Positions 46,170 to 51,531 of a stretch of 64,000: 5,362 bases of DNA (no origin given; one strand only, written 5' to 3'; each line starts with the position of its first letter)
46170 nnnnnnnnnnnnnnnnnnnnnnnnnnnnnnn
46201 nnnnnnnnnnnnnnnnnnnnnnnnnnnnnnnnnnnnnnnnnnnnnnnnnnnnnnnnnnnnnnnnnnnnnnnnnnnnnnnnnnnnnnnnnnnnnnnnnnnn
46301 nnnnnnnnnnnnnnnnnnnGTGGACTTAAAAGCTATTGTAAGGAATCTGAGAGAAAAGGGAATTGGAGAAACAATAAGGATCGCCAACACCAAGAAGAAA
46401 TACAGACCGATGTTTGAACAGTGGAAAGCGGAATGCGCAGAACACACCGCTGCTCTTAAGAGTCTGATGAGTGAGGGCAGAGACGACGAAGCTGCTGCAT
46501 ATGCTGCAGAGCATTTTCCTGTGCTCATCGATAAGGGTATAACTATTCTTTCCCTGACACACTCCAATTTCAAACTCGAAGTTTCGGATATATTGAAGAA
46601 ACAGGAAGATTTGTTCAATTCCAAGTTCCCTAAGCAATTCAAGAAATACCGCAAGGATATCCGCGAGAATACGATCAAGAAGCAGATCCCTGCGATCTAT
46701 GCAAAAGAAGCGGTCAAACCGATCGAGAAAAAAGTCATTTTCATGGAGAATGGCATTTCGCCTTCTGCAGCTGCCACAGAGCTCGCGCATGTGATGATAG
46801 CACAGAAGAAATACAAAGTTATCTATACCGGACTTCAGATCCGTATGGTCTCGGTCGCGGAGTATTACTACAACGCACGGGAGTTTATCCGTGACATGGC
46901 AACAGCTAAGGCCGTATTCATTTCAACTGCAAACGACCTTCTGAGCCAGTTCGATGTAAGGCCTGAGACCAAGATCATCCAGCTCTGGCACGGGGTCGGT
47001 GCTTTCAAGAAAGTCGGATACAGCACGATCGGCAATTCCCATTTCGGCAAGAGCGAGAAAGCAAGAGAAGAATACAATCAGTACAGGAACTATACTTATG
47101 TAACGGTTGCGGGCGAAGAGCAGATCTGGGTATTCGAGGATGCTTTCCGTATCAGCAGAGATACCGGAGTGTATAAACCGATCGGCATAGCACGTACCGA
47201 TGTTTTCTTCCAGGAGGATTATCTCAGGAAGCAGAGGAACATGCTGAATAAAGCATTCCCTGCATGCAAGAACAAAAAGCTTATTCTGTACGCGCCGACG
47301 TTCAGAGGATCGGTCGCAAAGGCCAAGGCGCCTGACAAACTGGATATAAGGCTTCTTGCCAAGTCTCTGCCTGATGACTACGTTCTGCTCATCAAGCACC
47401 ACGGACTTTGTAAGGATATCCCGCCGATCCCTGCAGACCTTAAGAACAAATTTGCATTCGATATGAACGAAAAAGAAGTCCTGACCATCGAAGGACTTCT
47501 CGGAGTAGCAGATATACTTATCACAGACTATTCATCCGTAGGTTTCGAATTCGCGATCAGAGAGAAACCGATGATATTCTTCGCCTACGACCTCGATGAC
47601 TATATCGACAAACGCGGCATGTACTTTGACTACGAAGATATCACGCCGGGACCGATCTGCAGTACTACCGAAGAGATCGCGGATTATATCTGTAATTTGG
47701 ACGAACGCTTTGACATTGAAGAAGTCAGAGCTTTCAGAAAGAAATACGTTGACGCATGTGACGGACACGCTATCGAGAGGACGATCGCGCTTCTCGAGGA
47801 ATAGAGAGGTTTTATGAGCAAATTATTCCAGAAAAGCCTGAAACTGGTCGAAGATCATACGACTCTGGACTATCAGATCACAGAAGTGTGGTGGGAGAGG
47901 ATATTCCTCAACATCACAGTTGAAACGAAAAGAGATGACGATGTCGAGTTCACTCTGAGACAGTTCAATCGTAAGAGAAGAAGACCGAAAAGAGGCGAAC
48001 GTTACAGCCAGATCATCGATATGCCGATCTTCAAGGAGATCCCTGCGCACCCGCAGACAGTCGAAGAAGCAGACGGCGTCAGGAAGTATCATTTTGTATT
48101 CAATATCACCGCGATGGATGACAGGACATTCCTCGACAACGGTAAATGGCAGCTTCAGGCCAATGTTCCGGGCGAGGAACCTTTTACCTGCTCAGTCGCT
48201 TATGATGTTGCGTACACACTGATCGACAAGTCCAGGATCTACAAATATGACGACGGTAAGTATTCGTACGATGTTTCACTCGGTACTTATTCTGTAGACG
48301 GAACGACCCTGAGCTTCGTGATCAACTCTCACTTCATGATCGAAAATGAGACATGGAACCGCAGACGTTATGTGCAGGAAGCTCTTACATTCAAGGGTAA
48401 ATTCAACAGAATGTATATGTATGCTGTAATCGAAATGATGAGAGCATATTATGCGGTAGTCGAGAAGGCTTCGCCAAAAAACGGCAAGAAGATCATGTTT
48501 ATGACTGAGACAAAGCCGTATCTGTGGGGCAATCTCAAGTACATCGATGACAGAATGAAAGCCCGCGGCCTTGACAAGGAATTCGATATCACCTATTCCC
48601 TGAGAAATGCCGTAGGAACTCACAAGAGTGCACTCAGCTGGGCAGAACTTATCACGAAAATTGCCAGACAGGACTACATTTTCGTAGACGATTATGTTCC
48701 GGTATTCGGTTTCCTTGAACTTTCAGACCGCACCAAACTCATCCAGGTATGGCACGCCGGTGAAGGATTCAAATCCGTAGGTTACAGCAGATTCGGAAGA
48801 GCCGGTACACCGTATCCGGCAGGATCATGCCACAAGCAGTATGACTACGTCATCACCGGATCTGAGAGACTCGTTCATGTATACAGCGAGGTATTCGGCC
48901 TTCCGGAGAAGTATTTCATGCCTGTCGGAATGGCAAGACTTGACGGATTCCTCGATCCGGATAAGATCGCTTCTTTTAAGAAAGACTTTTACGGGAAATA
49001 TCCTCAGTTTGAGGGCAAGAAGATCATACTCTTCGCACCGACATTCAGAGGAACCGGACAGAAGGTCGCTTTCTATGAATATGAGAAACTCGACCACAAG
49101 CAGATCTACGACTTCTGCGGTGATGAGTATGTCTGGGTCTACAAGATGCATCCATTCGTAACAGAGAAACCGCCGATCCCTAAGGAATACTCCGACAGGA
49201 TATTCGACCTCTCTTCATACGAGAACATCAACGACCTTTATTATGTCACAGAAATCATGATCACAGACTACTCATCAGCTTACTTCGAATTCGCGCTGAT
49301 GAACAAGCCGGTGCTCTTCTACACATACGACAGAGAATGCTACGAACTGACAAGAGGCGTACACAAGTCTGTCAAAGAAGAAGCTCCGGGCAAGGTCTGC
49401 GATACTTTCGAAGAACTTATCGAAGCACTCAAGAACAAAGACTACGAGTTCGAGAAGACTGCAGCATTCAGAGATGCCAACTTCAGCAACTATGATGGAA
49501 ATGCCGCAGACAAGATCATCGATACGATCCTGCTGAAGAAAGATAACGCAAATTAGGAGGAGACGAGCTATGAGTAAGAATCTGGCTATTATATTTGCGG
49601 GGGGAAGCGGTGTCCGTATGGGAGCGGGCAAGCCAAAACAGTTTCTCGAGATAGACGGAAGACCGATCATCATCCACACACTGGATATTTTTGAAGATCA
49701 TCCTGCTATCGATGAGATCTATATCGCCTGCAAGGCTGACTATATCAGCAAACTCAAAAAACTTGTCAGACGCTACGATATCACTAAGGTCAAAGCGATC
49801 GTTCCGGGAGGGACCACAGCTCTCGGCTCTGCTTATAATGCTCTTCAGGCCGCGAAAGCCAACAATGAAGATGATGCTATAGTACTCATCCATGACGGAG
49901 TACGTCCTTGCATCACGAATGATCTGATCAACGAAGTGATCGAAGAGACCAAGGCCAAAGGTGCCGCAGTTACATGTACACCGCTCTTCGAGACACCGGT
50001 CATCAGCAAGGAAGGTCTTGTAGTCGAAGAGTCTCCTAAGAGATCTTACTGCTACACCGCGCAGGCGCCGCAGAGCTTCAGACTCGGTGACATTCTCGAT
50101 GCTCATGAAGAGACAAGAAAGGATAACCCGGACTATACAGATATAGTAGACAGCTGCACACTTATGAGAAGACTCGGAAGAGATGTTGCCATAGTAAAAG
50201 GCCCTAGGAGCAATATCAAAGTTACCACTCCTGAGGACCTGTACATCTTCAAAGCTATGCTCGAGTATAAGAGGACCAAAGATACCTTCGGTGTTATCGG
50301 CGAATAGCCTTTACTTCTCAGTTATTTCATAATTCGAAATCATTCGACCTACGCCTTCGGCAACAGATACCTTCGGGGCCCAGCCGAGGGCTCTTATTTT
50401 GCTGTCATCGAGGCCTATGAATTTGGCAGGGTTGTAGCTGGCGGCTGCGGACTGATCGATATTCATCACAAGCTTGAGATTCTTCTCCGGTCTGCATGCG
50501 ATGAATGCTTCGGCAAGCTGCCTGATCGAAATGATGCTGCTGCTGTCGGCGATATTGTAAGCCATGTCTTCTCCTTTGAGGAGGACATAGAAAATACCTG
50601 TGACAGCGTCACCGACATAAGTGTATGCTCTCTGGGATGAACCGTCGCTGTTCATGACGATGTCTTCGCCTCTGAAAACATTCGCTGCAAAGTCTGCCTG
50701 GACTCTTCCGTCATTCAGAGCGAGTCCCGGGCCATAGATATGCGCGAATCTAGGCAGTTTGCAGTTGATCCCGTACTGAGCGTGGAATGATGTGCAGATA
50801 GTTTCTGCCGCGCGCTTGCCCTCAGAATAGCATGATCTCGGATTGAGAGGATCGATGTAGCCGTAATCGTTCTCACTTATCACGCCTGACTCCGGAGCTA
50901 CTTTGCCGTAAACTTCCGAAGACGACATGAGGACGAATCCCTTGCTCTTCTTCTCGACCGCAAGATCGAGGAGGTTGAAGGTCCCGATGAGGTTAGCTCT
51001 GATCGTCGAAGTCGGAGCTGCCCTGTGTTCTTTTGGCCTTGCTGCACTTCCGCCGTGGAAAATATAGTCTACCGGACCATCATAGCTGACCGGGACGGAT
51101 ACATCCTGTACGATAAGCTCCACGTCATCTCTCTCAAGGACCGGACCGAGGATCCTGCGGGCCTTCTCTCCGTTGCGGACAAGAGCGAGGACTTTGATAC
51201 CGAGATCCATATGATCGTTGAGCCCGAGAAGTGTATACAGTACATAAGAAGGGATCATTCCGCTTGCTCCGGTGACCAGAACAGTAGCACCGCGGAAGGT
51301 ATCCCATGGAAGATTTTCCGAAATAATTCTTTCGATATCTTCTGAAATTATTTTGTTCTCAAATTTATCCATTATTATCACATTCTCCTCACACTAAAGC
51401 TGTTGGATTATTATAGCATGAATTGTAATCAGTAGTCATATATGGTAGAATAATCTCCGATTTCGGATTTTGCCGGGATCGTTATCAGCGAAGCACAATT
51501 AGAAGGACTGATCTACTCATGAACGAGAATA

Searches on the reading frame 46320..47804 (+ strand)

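Call 35: search_protein_families(library=pfam, proteins=[window:46320-47804:+], max_evalue=0.00001)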
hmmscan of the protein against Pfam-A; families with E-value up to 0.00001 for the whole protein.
window:46320-47804:+ (494 aa): 1 family
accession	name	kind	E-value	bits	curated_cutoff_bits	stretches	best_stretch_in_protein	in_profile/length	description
PF04464.20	Glyphos_transf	-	1.5e-65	222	22.1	1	153-491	31-364/367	CDP-Glycerol:Poly(glycerophosphate) glycerophosphotransferase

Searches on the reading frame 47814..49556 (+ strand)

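Call 35: search_protein_families(library=pfam, proteins=[window:47814-49556:+], max_evalue=0.00001)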
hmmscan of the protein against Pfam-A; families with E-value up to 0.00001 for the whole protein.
window:47814-49556:+ (580 aa): 1 family
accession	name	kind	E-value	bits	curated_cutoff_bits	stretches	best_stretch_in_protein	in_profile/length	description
PF04464.20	Glyphos_transf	-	3.8e-67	227.3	22.1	1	218-573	7-366/367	CDP-Glycerol:Poly(glycerophosphate) glycerophosphotransferase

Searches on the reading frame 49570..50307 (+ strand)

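Call 35: search_protein_families(library=pfam, proteins=[window:49570-50307:+], max_evalue=0.00001)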
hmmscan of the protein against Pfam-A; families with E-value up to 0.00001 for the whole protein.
window:49570-50307:+ (245 aa): 2 families
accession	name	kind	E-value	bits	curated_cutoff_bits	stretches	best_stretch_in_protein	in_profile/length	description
PF01128.25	IspD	-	2.8e-50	171.6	27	1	6-232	3-220/221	2-C-methyl-D-erythritol 4-phosphate cytidylyltransferase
PF12804.13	NTP_transf_3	-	5.8e-17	62.8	27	1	6-136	1-120/160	MobA-like NTP transferase domain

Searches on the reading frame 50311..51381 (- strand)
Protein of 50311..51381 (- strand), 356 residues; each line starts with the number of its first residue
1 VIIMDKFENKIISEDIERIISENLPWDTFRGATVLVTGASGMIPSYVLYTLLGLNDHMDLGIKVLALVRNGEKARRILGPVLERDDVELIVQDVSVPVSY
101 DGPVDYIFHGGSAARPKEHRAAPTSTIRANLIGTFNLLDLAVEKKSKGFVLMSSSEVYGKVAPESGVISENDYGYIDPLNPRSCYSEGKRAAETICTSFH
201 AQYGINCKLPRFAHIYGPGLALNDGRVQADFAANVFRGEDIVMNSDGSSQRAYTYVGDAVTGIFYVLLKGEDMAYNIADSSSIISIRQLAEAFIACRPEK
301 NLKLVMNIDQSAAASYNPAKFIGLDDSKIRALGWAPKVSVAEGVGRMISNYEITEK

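Call 35: search_protein_families(library=pfam, proteins=[window:50311-51381:-], max_evalue=0.00001)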
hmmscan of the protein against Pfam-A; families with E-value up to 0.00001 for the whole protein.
window:50311-51381:- (356 aa): 4 families
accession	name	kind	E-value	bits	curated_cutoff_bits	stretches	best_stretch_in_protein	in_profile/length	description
PF01370.27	Epimerase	-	6.5e-39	134.2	20.9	1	34-278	1-240/240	NAD dependent epimerase/dehydratase family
PF16363.11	GDP_Man_Dehyd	-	6.6e-28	98.6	27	1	35-347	1-332/332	GDP-mannose 4,6 dehydratase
PF07993.18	NAD_binding_4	-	1.9e-07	31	20.1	0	104-217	89-209/258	Male sterility protein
PF01073.25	3Beta_HSD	-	1.6e-06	27.8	22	1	35-221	1-187/280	3-beta hydroxysteroid dehydrogenase/isomerase family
